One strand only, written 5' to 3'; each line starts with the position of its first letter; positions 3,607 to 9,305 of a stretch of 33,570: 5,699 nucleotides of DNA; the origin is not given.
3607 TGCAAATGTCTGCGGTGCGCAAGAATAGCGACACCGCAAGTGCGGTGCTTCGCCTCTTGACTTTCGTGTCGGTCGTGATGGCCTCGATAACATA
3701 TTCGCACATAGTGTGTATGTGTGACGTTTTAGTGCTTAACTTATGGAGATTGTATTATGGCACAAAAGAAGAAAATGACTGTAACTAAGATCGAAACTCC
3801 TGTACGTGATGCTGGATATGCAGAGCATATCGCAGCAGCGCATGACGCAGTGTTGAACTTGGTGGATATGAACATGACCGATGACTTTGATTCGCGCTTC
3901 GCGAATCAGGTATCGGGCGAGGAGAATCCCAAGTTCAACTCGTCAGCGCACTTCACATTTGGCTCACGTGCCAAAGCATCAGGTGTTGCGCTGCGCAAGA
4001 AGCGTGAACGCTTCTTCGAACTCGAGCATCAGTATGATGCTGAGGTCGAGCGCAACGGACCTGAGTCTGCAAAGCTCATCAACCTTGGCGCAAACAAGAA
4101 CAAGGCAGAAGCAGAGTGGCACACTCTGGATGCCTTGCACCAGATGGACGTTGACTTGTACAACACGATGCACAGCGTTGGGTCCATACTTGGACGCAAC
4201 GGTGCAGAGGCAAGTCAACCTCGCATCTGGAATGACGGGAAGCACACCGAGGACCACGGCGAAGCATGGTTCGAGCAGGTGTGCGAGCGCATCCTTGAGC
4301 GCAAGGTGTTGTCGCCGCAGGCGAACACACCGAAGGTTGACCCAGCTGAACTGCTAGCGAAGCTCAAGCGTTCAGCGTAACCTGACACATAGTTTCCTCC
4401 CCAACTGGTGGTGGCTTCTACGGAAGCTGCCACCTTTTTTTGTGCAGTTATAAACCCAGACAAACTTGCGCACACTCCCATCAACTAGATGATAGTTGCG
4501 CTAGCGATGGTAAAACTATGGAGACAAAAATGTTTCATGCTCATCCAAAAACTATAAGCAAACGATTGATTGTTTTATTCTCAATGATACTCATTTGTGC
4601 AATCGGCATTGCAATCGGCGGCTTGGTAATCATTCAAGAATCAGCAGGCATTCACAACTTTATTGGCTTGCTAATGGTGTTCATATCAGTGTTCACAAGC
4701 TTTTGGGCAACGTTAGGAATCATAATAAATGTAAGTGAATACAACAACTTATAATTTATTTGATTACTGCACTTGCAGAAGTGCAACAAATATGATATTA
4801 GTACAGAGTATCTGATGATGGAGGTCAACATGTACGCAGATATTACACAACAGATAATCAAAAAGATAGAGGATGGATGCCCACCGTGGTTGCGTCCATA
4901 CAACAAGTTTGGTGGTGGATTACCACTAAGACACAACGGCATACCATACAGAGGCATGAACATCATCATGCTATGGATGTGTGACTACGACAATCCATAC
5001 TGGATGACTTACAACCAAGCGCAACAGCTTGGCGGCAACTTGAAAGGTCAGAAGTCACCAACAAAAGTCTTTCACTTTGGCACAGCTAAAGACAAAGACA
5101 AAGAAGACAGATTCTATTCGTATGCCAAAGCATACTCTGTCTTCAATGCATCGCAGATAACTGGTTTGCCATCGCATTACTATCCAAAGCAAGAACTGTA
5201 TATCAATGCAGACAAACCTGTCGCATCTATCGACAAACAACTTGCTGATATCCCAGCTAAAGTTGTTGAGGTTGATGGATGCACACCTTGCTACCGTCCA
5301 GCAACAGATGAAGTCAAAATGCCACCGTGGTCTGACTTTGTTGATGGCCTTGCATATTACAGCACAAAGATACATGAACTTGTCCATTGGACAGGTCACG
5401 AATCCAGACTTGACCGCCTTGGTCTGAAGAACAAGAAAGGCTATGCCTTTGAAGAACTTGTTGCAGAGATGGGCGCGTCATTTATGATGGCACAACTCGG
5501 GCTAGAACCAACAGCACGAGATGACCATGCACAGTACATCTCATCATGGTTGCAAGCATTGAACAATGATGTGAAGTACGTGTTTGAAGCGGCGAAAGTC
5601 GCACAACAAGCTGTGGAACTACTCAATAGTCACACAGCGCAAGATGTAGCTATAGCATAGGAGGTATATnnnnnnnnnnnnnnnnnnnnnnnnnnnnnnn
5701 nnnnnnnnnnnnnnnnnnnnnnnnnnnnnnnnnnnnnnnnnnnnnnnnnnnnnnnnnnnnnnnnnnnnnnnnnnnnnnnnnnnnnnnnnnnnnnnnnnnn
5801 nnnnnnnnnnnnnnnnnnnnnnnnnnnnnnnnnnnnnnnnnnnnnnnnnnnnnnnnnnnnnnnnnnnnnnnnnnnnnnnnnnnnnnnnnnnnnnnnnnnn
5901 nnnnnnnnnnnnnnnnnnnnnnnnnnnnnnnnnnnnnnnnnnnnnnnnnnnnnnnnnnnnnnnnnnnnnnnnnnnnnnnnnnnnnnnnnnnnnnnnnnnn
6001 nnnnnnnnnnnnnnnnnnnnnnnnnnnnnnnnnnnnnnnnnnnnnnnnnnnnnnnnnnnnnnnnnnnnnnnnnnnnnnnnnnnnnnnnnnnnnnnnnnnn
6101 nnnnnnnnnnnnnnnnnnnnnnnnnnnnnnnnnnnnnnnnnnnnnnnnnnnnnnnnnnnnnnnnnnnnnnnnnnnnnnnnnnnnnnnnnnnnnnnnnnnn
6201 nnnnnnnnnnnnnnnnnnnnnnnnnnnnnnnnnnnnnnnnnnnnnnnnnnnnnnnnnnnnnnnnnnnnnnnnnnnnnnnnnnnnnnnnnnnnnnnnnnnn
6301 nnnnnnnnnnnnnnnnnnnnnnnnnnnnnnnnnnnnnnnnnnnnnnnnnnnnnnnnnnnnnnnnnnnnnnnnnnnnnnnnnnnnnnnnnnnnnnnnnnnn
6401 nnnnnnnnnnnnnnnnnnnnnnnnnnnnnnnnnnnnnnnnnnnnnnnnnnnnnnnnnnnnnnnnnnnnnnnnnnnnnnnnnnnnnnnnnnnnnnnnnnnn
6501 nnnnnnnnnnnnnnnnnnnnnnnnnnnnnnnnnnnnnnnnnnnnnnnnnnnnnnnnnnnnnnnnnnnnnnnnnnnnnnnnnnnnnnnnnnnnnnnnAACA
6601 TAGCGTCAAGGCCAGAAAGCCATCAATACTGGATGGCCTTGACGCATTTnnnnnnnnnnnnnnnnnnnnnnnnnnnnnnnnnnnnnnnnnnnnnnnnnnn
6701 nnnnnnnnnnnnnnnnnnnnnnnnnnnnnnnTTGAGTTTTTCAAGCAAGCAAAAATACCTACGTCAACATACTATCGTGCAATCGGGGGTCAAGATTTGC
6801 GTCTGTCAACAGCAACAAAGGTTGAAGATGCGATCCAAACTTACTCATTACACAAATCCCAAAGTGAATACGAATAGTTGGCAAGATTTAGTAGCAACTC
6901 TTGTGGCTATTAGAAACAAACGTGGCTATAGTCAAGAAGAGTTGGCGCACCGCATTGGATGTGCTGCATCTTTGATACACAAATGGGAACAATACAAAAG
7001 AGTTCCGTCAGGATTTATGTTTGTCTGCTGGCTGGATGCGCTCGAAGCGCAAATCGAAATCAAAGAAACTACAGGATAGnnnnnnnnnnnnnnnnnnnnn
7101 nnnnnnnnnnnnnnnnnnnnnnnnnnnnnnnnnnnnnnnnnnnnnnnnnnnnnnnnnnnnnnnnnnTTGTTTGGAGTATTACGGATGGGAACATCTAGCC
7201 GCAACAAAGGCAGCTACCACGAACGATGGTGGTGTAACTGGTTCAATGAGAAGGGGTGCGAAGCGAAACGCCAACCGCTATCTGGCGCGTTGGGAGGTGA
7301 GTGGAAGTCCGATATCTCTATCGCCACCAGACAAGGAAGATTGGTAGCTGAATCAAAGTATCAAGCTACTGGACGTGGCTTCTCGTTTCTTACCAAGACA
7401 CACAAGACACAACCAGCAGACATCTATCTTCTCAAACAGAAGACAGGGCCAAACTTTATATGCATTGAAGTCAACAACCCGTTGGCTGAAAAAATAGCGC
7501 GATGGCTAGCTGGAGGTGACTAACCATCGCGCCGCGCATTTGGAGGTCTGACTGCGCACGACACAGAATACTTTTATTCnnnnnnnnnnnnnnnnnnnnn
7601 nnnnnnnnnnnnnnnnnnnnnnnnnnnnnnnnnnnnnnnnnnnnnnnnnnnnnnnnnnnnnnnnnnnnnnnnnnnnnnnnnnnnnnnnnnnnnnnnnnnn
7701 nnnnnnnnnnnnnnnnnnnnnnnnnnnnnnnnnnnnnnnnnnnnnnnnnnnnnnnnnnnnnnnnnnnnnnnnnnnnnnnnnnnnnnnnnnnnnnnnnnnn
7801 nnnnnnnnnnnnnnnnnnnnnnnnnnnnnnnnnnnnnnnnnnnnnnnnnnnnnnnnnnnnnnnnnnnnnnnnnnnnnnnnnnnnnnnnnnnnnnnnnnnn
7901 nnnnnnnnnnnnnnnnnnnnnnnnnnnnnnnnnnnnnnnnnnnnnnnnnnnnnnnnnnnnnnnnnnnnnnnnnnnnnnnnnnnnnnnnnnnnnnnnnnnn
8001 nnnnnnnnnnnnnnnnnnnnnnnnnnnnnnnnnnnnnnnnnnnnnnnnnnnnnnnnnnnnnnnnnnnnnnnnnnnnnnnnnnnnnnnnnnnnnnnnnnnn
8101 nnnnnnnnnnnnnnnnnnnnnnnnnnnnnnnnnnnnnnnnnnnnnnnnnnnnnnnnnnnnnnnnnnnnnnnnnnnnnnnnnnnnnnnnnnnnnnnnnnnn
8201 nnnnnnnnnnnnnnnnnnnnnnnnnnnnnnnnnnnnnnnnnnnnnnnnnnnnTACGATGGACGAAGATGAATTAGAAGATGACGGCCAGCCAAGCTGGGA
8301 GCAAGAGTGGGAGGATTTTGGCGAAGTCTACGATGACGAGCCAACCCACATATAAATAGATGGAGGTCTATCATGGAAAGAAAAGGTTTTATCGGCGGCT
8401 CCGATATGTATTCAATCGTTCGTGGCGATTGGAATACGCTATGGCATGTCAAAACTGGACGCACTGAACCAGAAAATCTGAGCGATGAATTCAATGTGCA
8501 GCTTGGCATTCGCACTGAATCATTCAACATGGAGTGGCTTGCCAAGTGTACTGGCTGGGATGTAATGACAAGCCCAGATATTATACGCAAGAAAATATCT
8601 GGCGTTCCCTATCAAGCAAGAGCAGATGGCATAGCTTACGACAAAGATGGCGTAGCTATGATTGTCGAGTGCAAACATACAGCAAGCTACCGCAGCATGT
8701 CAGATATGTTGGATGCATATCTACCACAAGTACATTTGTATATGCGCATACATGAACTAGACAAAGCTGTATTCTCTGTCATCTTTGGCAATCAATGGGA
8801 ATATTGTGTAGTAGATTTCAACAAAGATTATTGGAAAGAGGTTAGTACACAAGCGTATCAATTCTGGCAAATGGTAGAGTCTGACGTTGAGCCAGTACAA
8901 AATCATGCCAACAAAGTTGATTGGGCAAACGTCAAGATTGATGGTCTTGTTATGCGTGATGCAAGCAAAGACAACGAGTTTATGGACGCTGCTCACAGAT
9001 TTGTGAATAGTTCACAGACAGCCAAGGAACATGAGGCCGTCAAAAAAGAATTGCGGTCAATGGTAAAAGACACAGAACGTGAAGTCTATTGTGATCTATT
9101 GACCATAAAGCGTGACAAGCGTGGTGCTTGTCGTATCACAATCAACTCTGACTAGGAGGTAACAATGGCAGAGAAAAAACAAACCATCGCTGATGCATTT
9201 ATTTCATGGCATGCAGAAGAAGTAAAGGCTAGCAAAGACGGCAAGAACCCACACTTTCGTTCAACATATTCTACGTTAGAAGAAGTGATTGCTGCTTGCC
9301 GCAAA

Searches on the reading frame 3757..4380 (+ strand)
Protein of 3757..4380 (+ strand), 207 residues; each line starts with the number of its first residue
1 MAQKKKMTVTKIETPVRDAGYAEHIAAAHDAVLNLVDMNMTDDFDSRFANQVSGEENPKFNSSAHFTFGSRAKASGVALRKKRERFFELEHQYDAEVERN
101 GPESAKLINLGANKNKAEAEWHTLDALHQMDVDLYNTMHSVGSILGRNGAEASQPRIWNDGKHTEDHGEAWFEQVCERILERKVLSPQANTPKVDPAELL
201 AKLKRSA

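Call 12: search_protein_families(library=pfam, proteins=[window:3757-4380:+], max_evalue=0.01)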
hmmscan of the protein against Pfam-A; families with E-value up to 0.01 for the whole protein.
window:3757-4380:+ (207 aa): 0 families

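Call 13: search_protein_families(library=phrogs, proteins=[window:3757-4380:+], max_evalue=0.001)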
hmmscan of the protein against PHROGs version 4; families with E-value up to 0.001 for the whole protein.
window:3757-4380:+ (207 aa): 0 families

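Call 22: find_related_loci(query=window:3757-4380:+, collection=viral_contigs, flank=3000)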
Query window:3757-4380:+ (207 aa) in viral_contigs; peptide patterns used: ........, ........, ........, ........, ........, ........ (x = any residue, [..] = any of these).
13 stretches matched a pattern; 10 encode a relative of the query (tblastn E <= 1e-3); 10 distinct loci.
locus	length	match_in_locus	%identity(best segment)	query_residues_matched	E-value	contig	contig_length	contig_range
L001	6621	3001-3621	97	1-207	1e-139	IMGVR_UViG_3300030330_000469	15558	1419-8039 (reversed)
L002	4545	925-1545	97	1-207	2e-140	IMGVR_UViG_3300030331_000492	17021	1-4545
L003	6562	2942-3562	97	1-207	7e-139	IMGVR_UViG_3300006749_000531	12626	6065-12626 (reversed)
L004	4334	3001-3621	97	1-207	8e-140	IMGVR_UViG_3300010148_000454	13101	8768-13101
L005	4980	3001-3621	94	1-207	2e-135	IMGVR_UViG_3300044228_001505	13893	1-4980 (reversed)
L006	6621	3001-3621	94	1-207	3e-135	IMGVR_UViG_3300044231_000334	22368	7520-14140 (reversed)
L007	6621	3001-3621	94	1-207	3e-135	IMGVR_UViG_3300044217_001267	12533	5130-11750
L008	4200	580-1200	94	1-207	4e-136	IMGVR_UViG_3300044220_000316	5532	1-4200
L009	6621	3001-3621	93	1-207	2e-134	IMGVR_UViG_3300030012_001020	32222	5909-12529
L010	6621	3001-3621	93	1-207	5e-134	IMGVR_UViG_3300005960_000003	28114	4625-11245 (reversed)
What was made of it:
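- Tried and rejected: IMG/VR: 10 close loci (call 22).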

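Call 41: find_related_loci(query=window:3757-4380:+, collection=metagenome_contigs, flank=1600)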
Query window:3757-4380:+ (207 aa) in metagenome_contigs; peptide patterns used: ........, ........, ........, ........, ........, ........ (x = any residue, [..] = any of these).
53 stretches matched a pattern; 7 encode a relative of the query (tblastn E <= 1e-3); 6 distinct loci.
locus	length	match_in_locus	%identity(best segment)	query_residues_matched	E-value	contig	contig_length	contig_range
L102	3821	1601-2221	97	1-207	8e-140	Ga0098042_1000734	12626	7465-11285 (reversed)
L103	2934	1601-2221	97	1-207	1e-142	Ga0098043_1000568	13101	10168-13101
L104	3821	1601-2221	93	1-207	9e-135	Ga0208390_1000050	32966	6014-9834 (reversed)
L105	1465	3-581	93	15-207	3e-135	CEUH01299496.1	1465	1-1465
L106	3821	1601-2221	97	1-207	1e-140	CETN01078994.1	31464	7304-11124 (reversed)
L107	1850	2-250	96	125-207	3e-53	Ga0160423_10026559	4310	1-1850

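Call 43: find_homologous_proteins(query=window:3757-4380:+, max_evalue=0.001)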
Query window:3757-4380:+ (207 aa): 6 proteins with E <= 0.001 among 255 candidates.
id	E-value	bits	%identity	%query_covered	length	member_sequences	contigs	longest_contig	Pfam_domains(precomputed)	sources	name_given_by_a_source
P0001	6.8e-125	433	93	100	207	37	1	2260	-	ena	-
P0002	2.4e-124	431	93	100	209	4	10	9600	-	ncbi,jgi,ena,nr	ncbi:MAG: hypothetical protein CMB95_02220 [Flavobacteriaceae bacterium]|nr:hypothetical protein [Fl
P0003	1.2e-106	373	83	100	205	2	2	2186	-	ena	-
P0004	3.7e-103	362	82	95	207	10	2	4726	-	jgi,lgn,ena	-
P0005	5.6e-42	162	48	96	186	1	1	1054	-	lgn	-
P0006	1.7e-6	46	63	28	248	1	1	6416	-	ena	-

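Call 44: find_encoding_contigs(protein=P0003, flank=2000, max_places=4)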
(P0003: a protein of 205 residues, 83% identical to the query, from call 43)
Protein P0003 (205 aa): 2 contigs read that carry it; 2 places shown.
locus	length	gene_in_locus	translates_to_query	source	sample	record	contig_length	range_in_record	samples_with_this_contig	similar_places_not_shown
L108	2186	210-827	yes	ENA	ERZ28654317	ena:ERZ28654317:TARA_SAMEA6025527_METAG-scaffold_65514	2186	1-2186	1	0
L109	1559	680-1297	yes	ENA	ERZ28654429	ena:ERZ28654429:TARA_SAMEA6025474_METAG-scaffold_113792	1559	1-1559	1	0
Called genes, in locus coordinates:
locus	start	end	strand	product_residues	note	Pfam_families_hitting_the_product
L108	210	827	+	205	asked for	-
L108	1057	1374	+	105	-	-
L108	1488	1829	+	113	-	PF18818:MPTase-PolyVal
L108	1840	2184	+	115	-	?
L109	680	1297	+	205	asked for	-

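Call 45: find_encoding_contigs(protein=P0004, flank=2000, max_places=4)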
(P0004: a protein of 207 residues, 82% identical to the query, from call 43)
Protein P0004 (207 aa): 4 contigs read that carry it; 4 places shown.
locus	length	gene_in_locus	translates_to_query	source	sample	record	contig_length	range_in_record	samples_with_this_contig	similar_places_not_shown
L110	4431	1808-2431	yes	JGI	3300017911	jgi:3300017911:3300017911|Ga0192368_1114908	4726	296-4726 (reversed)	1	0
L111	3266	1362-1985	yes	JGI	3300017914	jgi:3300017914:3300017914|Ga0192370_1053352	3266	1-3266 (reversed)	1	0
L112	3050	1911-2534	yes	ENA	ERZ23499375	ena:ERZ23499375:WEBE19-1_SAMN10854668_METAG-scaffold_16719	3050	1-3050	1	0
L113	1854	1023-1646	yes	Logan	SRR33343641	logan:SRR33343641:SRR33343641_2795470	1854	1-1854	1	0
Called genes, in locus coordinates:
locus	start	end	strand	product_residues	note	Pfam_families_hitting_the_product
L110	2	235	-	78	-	?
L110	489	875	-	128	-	PF03592:Terminase_2 (weak)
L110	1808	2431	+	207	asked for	-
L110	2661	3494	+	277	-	PF08401:ArdcN, PF18818:MPTase-PolyVal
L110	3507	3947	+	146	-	-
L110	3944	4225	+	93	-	-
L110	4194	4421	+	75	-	-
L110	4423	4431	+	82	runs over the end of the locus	-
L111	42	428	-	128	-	PF03592:Terminase_2 (weak)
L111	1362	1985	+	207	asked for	-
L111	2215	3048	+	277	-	PF08401:ArdcN, PF18818:MPTase-PolyVal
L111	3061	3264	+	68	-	?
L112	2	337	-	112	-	?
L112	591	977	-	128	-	PF03592:Terminase_2 (weak)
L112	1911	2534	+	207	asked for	-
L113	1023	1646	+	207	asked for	-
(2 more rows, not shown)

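Call 46: find_encoding_contigs(protein=P0005, flank=2000, max_places=4)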
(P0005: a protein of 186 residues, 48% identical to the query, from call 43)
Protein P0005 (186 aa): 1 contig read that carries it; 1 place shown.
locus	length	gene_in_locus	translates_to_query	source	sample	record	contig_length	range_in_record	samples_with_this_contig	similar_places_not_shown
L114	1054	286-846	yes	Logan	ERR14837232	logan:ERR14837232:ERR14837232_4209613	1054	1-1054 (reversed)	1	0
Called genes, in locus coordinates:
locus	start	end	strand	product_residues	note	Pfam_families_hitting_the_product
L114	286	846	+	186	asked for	-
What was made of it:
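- Tried and rejected: The 5.8-billion-protein search gave the useful divergent types P0003 to P0005 (calls 43-46).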

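Call 91: predict_structure(alignment_id=A10)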
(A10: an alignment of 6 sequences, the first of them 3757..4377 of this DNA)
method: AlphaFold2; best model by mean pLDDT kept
length: 207 residues; sequences in the alignment: 6
mean_pLDDT: 53.7   pTM: 0.52
mean pLDDT of the five models: 53.7, 53.7, 52.1, 51.1, 49.9
residues with pLDDT >= 90: 11; 70-90: 39; 50-70: 45; < 50: 112
segments of 3 or more residues with pLDDT < 50: 1-61, 140-155, 160-165, 179-207
pLDDT, mean of each block of 10 residues (from residue 1): 28 28 38 37 42 42 59 71 86 92 84 80 71 62 34 46 47 57 35 43 41
secondary structure, 60 per line:
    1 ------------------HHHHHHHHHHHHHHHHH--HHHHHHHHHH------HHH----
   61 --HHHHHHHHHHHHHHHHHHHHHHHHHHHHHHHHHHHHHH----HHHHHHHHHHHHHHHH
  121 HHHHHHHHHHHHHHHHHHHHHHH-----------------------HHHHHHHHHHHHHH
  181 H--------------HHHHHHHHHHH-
elements in order: H19-35 H38-47 H63-100 H105-143 H167-181 H196-206
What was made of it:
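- On Lambda-type nut site / N antitermination: The AlphaFold model is poor, with pLDDT 54 (call 91).
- Tried and rejected: The AlphaFold model of orf207 was too poor (pLDDT 53.7) to justify a fold search (call 91).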

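Call 103: find_related_loci(query=A10, collection=genome_contigs, flank=2500)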
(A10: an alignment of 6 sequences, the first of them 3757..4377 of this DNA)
Query A10 (207 aa) in genome_contigs; peptide patterns used: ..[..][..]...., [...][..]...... (x = any residue, [..] = any of these).
43 stretches matched a pattern, but none encodes a relative of the query by tblastn (E <= 1e-3).
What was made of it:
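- Tried and rejected: Reference genomes: none (call 103).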

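Call 104: find_related_loci(query=A9, collection=viral_contigs, flank=1500)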
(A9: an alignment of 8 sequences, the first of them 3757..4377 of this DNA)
Query A9 (207 aa) in viral_contigs; peptide patterns used: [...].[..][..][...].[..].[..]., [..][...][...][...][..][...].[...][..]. (x = any residue, [..] = any of these).
72 stretches matched a pattern; 15 encode a relative of the query (tblastn E <= 1e-3); 15 distinct loci.
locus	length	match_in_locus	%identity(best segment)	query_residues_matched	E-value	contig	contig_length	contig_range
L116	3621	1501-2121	97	1-207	2e-140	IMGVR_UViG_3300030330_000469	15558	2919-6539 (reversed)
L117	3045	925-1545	97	1-207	8e-143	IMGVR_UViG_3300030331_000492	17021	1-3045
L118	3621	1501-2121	97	1-207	1e-139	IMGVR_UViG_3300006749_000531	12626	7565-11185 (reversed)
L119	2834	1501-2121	97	1-207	1e-142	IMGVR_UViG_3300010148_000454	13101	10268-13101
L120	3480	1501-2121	94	1-207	3e-137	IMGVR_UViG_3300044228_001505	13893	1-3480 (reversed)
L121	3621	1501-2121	94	1-207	7e-136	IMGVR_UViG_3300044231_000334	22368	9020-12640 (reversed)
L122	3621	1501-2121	94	1-207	7e-136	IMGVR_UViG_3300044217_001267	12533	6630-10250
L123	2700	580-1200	94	1-207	6e-139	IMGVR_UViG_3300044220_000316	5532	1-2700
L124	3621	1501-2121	93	1-207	5e-135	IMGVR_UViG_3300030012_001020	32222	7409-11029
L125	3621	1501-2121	93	1-207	1e-134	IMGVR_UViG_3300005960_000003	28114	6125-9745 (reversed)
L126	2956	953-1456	51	5-186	8e-50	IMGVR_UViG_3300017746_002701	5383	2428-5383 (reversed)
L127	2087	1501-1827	27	47-172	2e-10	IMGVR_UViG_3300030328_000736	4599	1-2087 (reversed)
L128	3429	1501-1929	28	50-207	1e-8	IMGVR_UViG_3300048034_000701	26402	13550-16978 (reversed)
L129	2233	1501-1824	29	31-141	3e-7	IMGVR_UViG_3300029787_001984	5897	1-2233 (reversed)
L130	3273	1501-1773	32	33-119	1e-6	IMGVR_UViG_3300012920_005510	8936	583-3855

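Call 109: search_protein_families(library=ncbifam, proteins=[window:3757-4380:+], max_evalue=0.01)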
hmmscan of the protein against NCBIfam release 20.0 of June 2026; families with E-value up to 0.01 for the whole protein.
window:3757-4380:+ (207 aa): 0 families
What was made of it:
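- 3757..4380 (+): orf207, the first early gene. It has no family match and its mRNA is abnormally structured. No Pfam, PHROGs or NCBIfam match (calls 12, 13, 109).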

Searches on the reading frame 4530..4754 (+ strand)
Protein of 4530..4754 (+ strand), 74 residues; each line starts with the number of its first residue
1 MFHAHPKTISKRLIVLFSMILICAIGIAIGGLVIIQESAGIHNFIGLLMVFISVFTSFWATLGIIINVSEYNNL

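Call 12: search_protein_families(library=pfam, proteins=[window:4530-4754:+], max_evalue=0.01)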
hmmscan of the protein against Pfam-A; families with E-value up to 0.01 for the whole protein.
window:4530-4754:+ (74 aa): 1 family
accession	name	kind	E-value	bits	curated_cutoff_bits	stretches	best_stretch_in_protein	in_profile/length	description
PF04549.19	CD47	-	0.0017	19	25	1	8-58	26-76/147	CD47 transmembrane region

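Call 13: search_protein_families(library=phrogs, proteins=[window:4530-4754:+], max_evalue=0.001)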
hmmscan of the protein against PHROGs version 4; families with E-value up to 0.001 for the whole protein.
window:4530-4754:+ (74 aa): 0 families

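Call 109: search_protein_families(library=ncbifam, proteins=[window:4530-4754:+], max_evalue=0.01)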
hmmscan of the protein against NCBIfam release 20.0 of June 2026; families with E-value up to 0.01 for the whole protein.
window:4530-4754:+ (74 aa): 0 families

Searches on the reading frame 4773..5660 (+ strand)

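Call 12: search_protein_families(library=pfam, proteins=[window:4773-5660:+], max_evalue=0.01)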
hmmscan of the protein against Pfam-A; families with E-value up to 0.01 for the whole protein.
window:4773-5660:+ (295 aa): 3 families
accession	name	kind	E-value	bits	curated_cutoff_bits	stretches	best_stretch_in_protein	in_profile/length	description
PF18818.7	MPTase-PolyVal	-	2e-37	128.5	27.5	1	154-275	4-125/126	Zincin-like metallopeptidase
PF08401.16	ArdcN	-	2e-24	86.6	22.6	1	19-124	2-123/123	N-terminal domain of anti-restriction factor ArdC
PF15639.11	Tox-MPTase3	-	0.0042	17.7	25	0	195-229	96-128/131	Metallopeptidase toxin 3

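Call 13: search_protein_families(library=phrogs, proteins=[window:4773-5660:+], max_evalue=0.001)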
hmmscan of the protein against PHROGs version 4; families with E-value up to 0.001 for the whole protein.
window:4773-5660:+ (295 aa): 2 families
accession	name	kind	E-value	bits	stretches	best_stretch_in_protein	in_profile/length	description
phrog_7245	-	moron, auxiliary metabolic gene and host takeover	3.1e-68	231.3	1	16-290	6-307/324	anti-restriction protein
phrog_23459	-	unknown function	7.1e-22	78.4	1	48-285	34-264/649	-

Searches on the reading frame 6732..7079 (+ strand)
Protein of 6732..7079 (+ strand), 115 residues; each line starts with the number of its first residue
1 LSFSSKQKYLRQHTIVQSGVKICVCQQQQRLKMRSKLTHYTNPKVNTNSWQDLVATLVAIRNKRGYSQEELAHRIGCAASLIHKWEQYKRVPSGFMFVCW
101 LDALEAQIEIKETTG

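Call 40: search_protein_families(library=phrogs, proteins=[window:6732-7079:+], max_evalue=0.001)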
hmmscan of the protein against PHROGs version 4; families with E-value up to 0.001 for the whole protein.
window:6732-7079:+ (115 aa): 6 families
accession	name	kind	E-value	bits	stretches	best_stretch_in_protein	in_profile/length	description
phrog_2104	-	unknown function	2.5e-09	38.2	1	27-94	20-81/103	-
phrog_8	-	transcription regulation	1.7e-08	35.3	1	34-93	59-117/346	transcriptional regulator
phrog_3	-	transcription regulation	6.8e-06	27.1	1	30-108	67-140/430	transcriptional repressor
phrog_2439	-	transcription regulation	9.2e-05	22.5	1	57-93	12-48/367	transcriptional regulator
phrog_5823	-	transcription regulation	0.00067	19.9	1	53-90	7-44/404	transcriptional regulator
phrog_2328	-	transcription regulation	0.00075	20.3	1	53-104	16-67/128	transcriptional repressor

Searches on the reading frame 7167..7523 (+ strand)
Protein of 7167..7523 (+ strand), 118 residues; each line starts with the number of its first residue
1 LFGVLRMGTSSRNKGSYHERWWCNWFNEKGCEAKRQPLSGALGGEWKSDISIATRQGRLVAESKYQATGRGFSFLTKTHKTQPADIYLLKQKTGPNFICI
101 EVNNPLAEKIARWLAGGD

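Call 40: search_protein_families(library=phrogs, proteins=[window:7167-7523:+], max_evalue=0.001)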
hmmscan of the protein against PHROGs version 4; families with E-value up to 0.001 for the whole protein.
window:7167-7523:+ (118 aa): 2 families
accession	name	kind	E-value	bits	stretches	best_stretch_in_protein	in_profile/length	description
phrog_244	-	DNA, RNA and nucleotide metabolism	6.9e-08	34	1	6-74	3-62/186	RusA-like Holliday junction resolvase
phrog_23036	-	DNA, RNA and nucleotide metabolism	0.00017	22.6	1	11-66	2-57/177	Holliday junction resolvase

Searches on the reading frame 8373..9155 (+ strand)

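Call 21: search_protein_families(library=phrogs, proteins=[window:8373-9155:+], max_evalue=0.00001)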
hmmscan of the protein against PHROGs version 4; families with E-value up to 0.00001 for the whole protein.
window:8373-9155:+ (260 aa): 2 families
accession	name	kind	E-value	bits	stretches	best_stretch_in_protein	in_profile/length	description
phrog_434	-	DNA, RNA and nucleotide metabolism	3.2e-25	90.1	1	2-233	63-304/372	RecE-like recombination exonuclease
phrog_1706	-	DNA, RNA and nucleotide metabolism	9.9e-07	29.5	1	69-176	111-225/293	CRISPR/Cas system associated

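Call 34: search_protein_families(library=pfam, proteins=[window:8373-9155:+], max_evalue=0.001)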
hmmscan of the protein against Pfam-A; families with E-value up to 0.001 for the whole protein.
window:8373-9155:+ (260 aa): 0 families
